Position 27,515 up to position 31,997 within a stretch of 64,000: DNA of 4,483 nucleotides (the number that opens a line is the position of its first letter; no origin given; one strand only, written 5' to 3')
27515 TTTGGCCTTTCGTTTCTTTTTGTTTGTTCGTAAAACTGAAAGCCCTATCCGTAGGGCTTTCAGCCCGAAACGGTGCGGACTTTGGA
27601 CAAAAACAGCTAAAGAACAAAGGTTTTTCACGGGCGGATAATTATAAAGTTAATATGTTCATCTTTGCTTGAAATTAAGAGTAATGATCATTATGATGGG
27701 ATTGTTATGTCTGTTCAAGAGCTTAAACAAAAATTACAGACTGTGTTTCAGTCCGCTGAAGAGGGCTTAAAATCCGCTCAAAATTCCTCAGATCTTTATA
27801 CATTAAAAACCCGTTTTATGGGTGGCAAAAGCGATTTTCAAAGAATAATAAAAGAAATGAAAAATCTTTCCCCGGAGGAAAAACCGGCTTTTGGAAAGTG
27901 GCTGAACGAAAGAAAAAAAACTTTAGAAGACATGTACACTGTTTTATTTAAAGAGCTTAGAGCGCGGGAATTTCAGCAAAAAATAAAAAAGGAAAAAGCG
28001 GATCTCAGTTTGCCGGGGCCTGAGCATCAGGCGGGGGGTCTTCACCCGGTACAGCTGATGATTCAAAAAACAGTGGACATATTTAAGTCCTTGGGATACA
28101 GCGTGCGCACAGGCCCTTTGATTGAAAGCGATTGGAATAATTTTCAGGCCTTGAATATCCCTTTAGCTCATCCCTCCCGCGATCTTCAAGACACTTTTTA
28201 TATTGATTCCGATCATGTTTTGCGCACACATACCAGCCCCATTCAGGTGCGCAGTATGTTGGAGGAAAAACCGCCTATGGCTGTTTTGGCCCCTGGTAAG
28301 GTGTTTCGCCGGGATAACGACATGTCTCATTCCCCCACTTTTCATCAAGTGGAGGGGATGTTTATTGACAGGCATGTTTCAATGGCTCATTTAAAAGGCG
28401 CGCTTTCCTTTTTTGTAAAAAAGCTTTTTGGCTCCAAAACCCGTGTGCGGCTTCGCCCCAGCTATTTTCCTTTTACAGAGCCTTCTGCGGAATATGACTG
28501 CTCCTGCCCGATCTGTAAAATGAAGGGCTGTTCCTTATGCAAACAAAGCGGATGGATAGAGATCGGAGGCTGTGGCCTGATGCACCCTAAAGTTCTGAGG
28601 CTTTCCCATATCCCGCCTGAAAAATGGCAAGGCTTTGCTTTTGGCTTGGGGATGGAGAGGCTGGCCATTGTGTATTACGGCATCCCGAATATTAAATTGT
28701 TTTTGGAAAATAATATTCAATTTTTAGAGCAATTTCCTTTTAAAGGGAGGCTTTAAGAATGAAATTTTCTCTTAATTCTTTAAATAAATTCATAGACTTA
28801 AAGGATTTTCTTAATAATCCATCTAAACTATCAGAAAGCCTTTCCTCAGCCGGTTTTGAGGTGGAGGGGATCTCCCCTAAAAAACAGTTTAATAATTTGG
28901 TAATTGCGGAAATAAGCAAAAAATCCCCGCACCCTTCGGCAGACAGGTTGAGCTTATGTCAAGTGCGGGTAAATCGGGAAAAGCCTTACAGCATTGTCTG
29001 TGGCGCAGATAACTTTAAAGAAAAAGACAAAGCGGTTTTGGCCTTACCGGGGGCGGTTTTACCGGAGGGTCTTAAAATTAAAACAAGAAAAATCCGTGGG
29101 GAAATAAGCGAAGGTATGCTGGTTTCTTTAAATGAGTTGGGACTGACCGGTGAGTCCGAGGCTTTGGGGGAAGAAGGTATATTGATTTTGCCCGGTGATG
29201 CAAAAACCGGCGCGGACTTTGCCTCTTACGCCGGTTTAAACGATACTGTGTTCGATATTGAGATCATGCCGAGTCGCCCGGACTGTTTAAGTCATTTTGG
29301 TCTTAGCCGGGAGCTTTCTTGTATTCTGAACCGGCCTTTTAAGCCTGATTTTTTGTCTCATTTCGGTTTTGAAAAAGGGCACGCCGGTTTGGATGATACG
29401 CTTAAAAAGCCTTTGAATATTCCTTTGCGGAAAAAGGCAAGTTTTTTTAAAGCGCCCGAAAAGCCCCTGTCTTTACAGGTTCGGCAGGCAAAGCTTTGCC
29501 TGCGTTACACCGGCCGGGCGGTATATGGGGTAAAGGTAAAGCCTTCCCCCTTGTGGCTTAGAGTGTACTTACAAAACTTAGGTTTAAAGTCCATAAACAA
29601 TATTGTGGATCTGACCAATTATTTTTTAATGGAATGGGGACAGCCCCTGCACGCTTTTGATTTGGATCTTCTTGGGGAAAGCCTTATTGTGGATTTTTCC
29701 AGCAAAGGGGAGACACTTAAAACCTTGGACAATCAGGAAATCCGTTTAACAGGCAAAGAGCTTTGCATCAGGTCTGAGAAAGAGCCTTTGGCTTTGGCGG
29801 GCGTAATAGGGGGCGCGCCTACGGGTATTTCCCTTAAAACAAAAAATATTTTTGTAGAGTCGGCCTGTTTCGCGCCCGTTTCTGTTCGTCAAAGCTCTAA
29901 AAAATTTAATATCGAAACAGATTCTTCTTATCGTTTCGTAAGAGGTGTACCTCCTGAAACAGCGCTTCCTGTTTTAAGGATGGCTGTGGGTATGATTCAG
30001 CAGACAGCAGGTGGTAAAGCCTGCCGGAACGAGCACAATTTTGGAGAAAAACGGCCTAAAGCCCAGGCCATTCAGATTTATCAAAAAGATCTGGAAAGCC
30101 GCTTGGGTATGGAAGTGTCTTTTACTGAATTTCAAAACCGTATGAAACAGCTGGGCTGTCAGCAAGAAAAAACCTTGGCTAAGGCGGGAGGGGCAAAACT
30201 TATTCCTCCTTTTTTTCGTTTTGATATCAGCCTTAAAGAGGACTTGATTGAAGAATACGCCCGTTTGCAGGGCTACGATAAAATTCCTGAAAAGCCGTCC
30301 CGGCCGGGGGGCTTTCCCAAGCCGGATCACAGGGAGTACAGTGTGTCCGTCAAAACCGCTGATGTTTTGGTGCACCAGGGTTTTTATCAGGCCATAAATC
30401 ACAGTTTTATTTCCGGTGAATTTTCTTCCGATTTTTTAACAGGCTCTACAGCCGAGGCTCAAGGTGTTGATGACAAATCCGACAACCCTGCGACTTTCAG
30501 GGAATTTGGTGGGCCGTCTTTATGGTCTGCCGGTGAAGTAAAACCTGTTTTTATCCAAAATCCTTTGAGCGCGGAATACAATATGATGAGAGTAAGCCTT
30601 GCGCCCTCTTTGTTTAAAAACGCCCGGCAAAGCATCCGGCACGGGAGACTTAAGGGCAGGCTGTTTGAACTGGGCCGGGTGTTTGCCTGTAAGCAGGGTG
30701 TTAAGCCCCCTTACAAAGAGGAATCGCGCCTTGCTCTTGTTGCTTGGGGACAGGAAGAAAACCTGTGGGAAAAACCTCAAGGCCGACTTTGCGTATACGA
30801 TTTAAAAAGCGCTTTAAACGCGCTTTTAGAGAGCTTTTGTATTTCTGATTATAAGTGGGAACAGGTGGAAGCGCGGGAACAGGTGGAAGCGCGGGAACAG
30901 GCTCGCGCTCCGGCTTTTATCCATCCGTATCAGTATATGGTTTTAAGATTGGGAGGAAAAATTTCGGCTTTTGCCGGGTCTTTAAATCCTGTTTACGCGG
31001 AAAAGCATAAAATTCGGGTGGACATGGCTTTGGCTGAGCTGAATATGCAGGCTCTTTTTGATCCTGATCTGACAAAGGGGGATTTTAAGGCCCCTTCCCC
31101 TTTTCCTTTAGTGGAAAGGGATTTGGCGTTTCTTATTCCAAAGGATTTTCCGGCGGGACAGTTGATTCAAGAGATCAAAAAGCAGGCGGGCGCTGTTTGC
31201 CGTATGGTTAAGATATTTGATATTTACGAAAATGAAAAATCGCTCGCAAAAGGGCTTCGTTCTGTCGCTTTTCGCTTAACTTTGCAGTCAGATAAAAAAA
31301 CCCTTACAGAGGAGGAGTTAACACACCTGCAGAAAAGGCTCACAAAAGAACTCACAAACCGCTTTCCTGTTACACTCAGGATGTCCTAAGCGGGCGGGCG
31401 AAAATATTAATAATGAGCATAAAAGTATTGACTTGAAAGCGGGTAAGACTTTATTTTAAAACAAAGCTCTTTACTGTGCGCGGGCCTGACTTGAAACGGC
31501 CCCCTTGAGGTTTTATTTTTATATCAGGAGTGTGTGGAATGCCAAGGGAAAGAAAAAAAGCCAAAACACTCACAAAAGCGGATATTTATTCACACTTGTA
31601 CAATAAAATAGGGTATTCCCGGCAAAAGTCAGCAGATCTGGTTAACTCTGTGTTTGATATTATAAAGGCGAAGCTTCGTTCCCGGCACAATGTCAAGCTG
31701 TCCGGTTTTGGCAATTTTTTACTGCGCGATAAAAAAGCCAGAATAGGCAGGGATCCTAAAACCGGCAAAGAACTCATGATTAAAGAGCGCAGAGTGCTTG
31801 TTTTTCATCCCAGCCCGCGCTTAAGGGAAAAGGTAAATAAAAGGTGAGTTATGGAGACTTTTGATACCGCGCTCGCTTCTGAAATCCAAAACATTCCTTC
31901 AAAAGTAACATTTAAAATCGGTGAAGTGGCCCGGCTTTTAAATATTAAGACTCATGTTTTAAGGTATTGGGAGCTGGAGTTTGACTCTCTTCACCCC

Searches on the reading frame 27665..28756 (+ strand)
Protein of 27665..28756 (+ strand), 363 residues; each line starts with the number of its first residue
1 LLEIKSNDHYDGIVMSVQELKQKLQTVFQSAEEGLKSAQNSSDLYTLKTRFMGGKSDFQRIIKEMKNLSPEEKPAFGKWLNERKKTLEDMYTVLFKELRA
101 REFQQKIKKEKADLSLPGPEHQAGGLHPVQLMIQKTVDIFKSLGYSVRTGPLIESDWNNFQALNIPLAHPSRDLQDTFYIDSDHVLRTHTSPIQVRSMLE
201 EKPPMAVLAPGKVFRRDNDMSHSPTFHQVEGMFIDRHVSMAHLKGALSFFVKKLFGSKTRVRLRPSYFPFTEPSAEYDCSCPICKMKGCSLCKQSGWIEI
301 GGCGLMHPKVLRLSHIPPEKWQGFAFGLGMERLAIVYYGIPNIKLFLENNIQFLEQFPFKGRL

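Call 20: search_protein_families(library=pfam, proteins=[window:27665-28756:+], max_evalue=0.001)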
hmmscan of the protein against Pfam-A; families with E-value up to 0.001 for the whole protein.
window:27665-28756:+ (363 aa): 2 families
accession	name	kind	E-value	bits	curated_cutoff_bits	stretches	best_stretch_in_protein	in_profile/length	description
PF01409.25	tRNA-synt_2d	-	3.8e-89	298.8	19.8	1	112-357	2-246/246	tRNA synthetases class II core domain (F)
PF02912.23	Phe_tRNA-synt_N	-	9.1e-16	58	22.3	1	40-106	2-68/69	Aminoacyl tRNA synthetase class II, N-terminal domain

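Call 23: find_homologous_proteins(query=window:27665-28756:+, max_evalue=1e-30)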
Query window:27665-28756:+ (363 aa): 7998 proteins with E <= 1e-30 among 8000 candidates; the best 120 are listed.
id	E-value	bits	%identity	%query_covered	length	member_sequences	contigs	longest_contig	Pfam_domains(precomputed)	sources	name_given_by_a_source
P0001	5.3e-238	807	100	96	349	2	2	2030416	PF01409.26,PF02912.24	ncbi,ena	-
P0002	8.6e-196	668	81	95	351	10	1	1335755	PF01409.26,PF02912.24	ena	-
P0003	1.0e-194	665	79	97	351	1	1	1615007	PF01409.26,PF02912.24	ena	-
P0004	1.3e-194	664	81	95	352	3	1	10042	PF01409.26,PF02912.24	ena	-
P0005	1.7e-194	664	81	96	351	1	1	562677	PF01409.26,PF02912.24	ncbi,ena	-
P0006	6.1e-194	662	80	96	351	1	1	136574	PF01409.26,PF02912.24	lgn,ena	-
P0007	3.6e-193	660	79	96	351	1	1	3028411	PF01409.26,PF02912.24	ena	-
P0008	6.9e-190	649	78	96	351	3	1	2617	PF01409.26,PF02912.24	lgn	-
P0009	9.1e-190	648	79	96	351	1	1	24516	PF01409.26,PF02912.24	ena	-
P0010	3.7e-189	646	78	96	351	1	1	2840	PF01409.26,PF02912.24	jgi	-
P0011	1.2e-186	638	78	96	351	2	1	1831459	PF01409.26,PF02912.24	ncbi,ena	-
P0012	1.3e-186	638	77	96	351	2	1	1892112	PF01409.26,PF02912.24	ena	-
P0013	1.4e-186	638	79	94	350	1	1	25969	PF01409.26,PF02912.24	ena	-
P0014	2.1e-186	637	78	94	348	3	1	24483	PF01409.26,PF02912.24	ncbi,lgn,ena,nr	ncbi:MAG: phenylalanine--tRNA ligase subunit alpha [Bdellovibrionales bacterium]|nr:phenylalanine--t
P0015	8.5e-185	632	76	96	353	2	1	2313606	PF01409.26,PF02912.24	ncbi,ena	-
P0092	2.2e-132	460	90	60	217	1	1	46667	PF01409.26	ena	-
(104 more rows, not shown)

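Call 25: find_encoding_contigs(protein=P0002, flank=10000, max_places=2)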
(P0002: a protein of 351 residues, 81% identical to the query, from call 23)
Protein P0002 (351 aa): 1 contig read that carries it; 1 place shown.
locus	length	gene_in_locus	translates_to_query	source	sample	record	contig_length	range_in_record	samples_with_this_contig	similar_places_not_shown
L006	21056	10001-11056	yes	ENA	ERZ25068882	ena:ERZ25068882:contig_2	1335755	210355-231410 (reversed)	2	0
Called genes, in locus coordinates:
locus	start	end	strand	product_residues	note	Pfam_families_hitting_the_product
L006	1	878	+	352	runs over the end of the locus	PF02812:ELFV_dehydrog_N, PF00208:ELFV_dehydrog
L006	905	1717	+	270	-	PF14559:TPR_19 (faint), PF00515:TPR_1 (faint), PF13174:TPR_6 (weak)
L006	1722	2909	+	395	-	PF13570:Beta-prop_ACSF4, PF01011:PQQ (faint), PF13360:PQQ_2, PF25292:Beta-prop_CGLA (faint), PF13360:PQQ_2, PF13570:Beta-prop_ACSF4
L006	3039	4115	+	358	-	-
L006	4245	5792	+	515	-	PF00450:Peptidase_S10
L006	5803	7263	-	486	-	PF02321:OEP (weak)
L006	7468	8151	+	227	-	PF01346:FKBP_N, PF00254:FKBP_C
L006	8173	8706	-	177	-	-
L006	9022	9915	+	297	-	PF00288:GHMP_kinases_N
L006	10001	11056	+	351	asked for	PF02912:Phe_tRNA-synt_N, PF01409:tRNA-synt_2d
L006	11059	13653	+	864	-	PF01588:tRNA_bind, PF03483:B3_4, PF03484:B5, PF17759:tRNA_synthFbeta, PF03147:FDX-ACB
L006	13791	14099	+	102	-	PF00216:Bac_DNA_binding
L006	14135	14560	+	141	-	PF00376:MerR (weak), PF13411:MerR_1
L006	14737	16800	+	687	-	PF04851:ResIII, PF00270:DEAD (weak), PF17757:UvrB_inter, PF27431:UvrB_3rd, PF00271:Helicase_C, PF12344:UvrB, PF02151:UVR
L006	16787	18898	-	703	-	-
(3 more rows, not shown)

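Call 26: find_encoding_contigs(protein=P0003, flank=10000, max_places=2)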
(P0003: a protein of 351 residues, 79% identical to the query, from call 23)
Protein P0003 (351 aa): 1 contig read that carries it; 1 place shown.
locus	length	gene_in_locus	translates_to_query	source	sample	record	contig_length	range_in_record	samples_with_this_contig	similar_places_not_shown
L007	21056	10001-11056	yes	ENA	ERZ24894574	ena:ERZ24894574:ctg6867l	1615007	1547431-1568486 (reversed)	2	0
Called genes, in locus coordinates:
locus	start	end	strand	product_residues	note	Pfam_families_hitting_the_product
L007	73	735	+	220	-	-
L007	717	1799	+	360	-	-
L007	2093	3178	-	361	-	PF00155:Aminotran_1_2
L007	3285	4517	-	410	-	PF00291:PALP, PF01842:ACT (faint), PF13291:ACT_4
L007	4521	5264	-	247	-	PF00121:TIM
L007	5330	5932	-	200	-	PF01782:RimM, PF24986:PRC_RimM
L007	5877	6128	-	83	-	PF13083:KH_KhpA-B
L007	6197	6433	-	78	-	PF00886:Ribosomal_S16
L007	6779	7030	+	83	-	-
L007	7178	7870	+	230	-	PF01346:FKBP_N, PF00254:FKBP_C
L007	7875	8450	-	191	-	-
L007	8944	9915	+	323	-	PF00288:GHMP_kinases_N (weak)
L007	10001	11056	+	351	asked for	PF02912:Phe_tRNA-synt_N, PF01409:tRNA-synt_2d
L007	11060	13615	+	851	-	PF01588:tRNA_bind, PF03483:B3_4, PF03484:B5, PF17759:tRNA_synthFbeta, PF03147:FDX-ACB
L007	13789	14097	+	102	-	PF00216:Bac_DNA_binding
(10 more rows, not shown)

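Call 61: find_encoding_contigs(protein=P0092, flank=10000, max_places=3)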
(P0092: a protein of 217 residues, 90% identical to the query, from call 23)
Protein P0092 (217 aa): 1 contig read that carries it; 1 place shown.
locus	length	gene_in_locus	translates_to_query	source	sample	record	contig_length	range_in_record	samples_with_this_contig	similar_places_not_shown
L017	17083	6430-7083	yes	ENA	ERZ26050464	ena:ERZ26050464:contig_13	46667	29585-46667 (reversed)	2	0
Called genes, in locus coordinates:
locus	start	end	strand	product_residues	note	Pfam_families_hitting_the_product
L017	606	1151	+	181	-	PF01882:DUF58, PF13519:VWA_2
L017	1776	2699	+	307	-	-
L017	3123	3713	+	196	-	PF00092:VWA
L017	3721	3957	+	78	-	PF18072:FGAR-AT_linker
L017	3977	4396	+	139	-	PF00586:AIRS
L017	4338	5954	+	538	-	PF02769:AIRS_C, PF00586:AIRS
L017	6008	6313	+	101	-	PF02912:Phe_tRNA-synt_N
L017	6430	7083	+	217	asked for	PF01409:tRNA-synt_2d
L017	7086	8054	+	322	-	PF01588:tRNA_bind, PF03483:B3_4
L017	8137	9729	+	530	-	PF03483:B3_4, PF03484:B5, PF17759:tRNA_synthFbeta, PF03147:FDX-ACB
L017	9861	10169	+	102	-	PF00216:Bac_DNA_binding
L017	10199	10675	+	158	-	PF00376:MerR (weak), PF13411:MerR_1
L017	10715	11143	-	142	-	PF07681:DoxX, PF04173:DoxD (weak)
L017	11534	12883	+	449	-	-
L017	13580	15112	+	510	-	PF07963:N_methyl (weak)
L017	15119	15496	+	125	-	PF07963:N_methyl (weak)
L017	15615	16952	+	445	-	PF05598:DUF772, PF01609:DDE_Tnp_1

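Call 66: search_protein_families(library=ncbifam, proteins=[L017:15615-16952:+], max_evalue=0.001)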
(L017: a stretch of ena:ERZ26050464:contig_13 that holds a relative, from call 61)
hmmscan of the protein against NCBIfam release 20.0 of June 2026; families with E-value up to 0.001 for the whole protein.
L017:15615-16952:+ (445 aa): 5 families
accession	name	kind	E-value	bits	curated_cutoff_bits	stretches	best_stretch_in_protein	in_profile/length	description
NF033578.1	transpos_IS5_1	equivalog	1.7e-137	459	275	1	12-418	2-418/419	IS5 family transposase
NF033593.1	transpos_ISNCY_1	equivalog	3.9e-35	121.4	325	2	40-232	32-220/444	ISNCY family transposase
NF033551.1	transpos_IS1182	equivalog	9.4e-35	120.4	270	1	8-342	3-322/488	IS1182 family transposase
NF033581.1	transpos_IS5_4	equivalog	3e-13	49.8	140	1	51-396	26-267/285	IS5 family transposase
NF033580.1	transpos_IS5_3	equivalog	2e-06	27.6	110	1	229-385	60-230/258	IS5 family transposase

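Call 69: find_homologous_proteins(query=L017:15615-16952:+, max_evalue=1e-20)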
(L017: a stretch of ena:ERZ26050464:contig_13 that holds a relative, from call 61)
Query L017:15615-16952:+ (445 aa): 7400 proteins with E <= 1e-20 among 8000 candidates; the best 120 are listed.
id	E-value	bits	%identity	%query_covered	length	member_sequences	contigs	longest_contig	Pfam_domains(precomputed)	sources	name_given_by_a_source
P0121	4.0e-296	1000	99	100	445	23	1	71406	PF01609.28,PF05598.17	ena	-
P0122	1.9e-250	849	83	100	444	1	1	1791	PF01609.28,PF05598.17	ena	-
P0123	2.2e-248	842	82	100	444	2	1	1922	PF05598.17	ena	-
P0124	1.4e-245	833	80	100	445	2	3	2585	PF05598.17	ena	-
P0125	1.1e-244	830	81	100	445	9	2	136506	PF01609.28,PF05598.17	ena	-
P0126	2.3e-244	829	80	100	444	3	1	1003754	PF05598.17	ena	-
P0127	5.3e-223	759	75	99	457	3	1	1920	PF01609.28,PF05598.17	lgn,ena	-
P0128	9.6e-223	758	75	99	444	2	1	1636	PF05598.17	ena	-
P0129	5.3e-214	729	71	99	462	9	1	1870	PF01609.28,PF05598.17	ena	-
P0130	1.6e-208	711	70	99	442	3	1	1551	PF01609.28,PF05598.17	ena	-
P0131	2.7e-202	690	68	98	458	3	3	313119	PF01609.28,PF05598.17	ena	-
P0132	6.8e-200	683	65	99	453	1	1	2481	PF01609.28,PF13751.13,PF05598.17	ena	-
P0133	1.7e-195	668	66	95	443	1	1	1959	PF01609.28,PF05598.17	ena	-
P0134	2.1e-195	668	65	100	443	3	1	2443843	PF01609.28,PF05598.17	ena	-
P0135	6.7e-193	660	71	91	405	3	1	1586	PF05598.17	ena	-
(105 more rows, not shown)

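Call 70: find_encoding_contigs(protein=P0126, flank=10000, max_places=4)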
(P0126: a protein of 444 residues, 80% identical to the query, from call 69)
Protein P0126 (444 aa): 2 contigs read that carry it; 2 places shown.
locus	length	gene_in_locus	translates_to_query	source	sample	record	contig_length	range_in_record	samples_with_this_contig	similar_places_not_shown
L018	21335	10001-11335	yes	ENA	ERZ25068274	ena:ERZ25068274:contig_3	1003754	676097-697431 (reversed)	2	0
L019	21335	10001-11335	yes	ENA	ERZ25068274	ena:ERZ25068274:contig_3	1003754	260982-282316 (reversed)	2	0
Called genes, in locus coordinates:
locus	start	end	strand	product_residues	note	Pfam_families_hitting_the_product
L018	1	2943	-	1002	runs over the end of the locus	PF01602:Adaptin_N (faint), PF12717:Cnd1 (faint), PF20168:PDS5 (faint), PF02985:HEAT (faint), PF13646:HEAT_2, PF28344:BRAT1 (faint), PF13513:HEAT_EZ (faint), PF13646:HEAT_2, +2 more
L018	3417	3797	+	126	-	-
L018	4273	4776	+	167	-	PF02559:CarD_TRCF_RID, PF21095:CarD_C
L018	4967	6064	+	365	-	PF00749:tRNA-synt_1c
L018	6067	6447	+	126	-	PF19269:Anticodon_2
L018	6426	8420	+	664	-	PF00270:DEAD (weak), PF04851:ResIII, PF17757:UvrB_inter, PF27431:UvrB_3rd, PF00271:Helicase_C, PF12344:UvrB, PF02151:UVR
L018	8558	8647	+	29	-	-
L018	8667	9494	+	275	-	PF05397:Med15_fungi (faint)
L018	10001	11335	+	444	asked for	PF05598:DUF772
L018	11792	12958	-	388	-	PF13173:AAA_14, PF13635:DUF4143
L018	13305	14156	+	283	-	-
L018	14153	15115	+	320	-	-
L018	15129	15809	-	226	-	PF01346:FKBP_N, PF00254:FKBP_C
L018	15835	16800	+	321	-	PF08544:GHMP_kinases_C (faint), PF00288:GHMP_kinases_N (weak)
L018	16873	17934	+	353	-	PF02912:Phe_tRNA-synt_N, PF01409:tRNA-synt_2d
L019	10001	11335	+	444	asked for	PF05598:DUF772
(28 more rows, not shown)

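Call 71: find_encoding_contigs(protein=P0125, flank=10000, max_places=4)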
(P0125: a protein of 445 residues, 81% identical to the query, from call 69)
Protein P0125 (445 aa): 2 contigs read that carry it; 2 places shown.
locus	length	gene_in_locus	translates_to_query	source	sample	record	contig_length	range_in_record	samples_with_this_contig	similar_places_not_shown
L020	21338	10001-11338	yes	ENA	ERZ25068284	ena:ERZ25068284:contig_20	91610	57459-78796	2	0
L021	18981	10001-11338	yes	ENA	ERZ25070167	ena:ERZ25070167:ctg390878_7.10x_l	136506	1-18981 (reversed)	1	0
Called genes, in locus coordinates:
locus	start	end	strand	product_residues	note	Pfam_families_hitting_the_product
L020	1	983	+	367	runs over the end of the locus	-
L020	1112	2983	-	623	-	-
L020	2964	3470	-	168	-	-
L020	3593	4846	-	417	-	PF02687:FtsX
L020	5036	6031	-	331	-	PF00586:AIRS, PF02769:AIRS_C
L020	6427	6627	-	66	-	-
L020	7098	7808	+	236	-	-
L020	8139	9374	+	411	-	PF01555:N6_N4_Mtase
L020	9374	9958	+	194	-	PF27324:MjaV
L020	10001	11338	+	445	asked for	PF05598:DUF772, PF01609:DDE_Tnp_1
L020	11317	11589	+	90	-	PF27324:MjaV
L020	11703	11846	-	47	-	-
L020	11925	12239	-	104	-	-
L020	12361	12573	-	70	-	-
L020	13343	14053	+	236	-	-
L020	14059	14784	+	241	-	PF00239:Resolvase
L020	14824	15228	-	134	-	-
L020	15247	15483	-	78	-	-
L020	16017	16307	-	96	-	-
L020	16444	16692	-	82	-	-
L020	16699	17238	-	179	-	-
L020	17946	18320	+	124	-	PF00416:Ribosomal_S13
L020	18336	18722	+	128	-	PF00411:Ribosomal_S11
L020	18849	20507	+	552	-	PF01193:RNA_pol_L, PF01000:RNA_pol_A_bac, PF03118:RNA_pol_A_CTD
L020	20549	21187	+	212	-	PF01196:Ribosomal_L17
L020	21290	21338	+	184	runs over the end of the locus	PF00578:AhpC-TSA, PF08534:Redoxin, PF00085:Thioredoxin (weak), PF13905:Thioredoxin_8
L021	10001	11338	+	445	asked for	PF05598:DUF772, PF01609:DDE_Tnp_1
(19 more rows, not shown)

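Call 84: search_dna_similar(query=L017:15615-16952:+, collection=plasmids, mode=protein, max_rows=12)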
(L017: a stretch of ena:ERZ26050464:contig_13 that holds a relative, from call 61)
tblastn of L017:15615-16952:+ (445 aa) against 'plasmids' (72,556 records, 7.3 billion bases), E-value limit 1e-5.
Records with a match: 462; places in all: 775; records where one place covers at least 80% of the query: 271.
Best place of each record, by identity: <60% 462.
By first word of the organism name: Bradyrhizobium 50; Sinorhizobium 49; Rhizobium 35; Xanthomonas 34; Leptospira 33; Ralstonia 29; Roseomonas 27; Lacticaseibacillus 27; Burkholderia 17; Paracoccus 16; and 66 more.
By predicted mobility (MOB-suite, as given by PLSDB): non-mobilizable 183; conjugative 176; mobilizable 103.
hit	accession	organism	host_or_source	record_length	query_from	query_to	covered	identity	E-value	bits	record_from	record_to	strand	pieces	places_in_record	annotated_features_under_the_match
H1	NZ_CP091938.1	Leptospira noguchii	Bos taurus,Cell culture,urine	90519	1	445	100%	44.4%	5e-123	401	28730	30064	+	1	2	IS5 family transposase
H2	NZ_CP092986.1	Leptospira interrogans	Homo sapiens,blood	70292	11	432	95%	46.6%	1e-122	399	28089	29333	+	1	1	IS5 family transposase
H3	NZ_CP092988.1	Leptospira interrogans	Homo sapiens,blood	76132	11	432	95%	46.6%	1e-122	399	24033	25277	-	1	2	IS5 family transposase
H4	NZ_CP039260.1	Leptospira interrogans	Homo sapiens,blood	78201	1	445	100%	43.8%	8e-120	392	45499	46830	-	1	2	IS5 family transposase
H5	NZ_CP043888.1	Leptospira interrogans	Homo sapiens,cell culture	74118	1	441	99%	43.7%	1e-100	393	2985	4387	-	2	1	none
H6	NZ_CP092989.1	Leptospira interrogans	Homo sapiens,blood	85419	1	441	99%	43.7%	2e-100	393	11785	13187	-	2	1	none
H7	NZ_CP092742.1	Leptospira interrogans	Homo sapiens,blood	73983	1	441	99%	43.7%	2e-100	393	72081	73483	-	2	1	none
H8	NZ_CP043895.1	Leptospira interrogans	Homo sapiens,cell culture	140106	1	439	99%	43.9%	9e-101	394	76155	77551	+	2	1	none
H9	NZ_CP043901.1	Leptospira interrogans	Homo sapiens,cell culture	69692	1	439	99%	43.9%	9e-101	394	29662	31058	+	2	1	none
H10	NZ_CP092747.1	Leptospira interrogans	Homo sapiens,blood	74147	1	441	99%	43.6%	3e-119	390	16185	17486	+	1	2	IS5 family transposase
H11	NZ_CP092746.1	Leptospira interrogans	Homo sapiens,blood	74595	1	441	99%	43.6%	3e-119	390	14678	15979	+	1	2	IS5 family transposase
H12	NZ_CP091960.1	Leptospira noguchii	Bos taurus,Cell culture,urine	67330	1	441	99%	43.6%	7e-119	389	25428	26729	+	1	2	IS5 family transposase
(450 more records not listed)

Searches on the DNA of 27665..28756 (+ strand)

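Call 78: search_rna_families(source=L021, start=9850, end=11450, threshold=evalue, max_evalue=1)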
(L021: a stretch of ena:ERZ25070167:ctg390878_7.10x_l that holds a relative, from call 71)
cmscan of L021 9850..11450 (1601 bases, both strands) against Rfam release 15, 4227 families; matches with E-value up to 1: 0.
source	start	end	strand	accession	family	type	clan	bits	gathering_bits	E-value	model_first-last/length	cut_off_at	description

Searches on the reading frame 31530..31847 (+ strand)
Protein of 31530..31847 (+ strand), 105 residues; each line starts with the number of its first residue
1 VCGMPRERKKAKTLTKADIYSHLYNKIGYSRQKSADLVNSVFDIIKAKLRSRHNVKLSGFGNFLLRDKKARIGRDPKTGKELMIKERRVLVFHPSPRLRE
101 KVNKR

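Call 50: search_protein_families(library=pfam, proteins=[window:31530-31847:+], max_evalue=0.001)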
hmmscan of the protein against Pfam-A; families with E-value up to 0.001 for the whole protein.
window:31530-31847:+ (105 aa): 1 family
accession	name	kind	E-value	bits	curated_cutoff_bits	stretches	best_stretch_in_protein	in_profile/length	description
PF00216.26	Bac_DNA_binding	-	5.4e-26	91.1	22.4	1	14-103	1-90/90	Bacterial DNA-binding protein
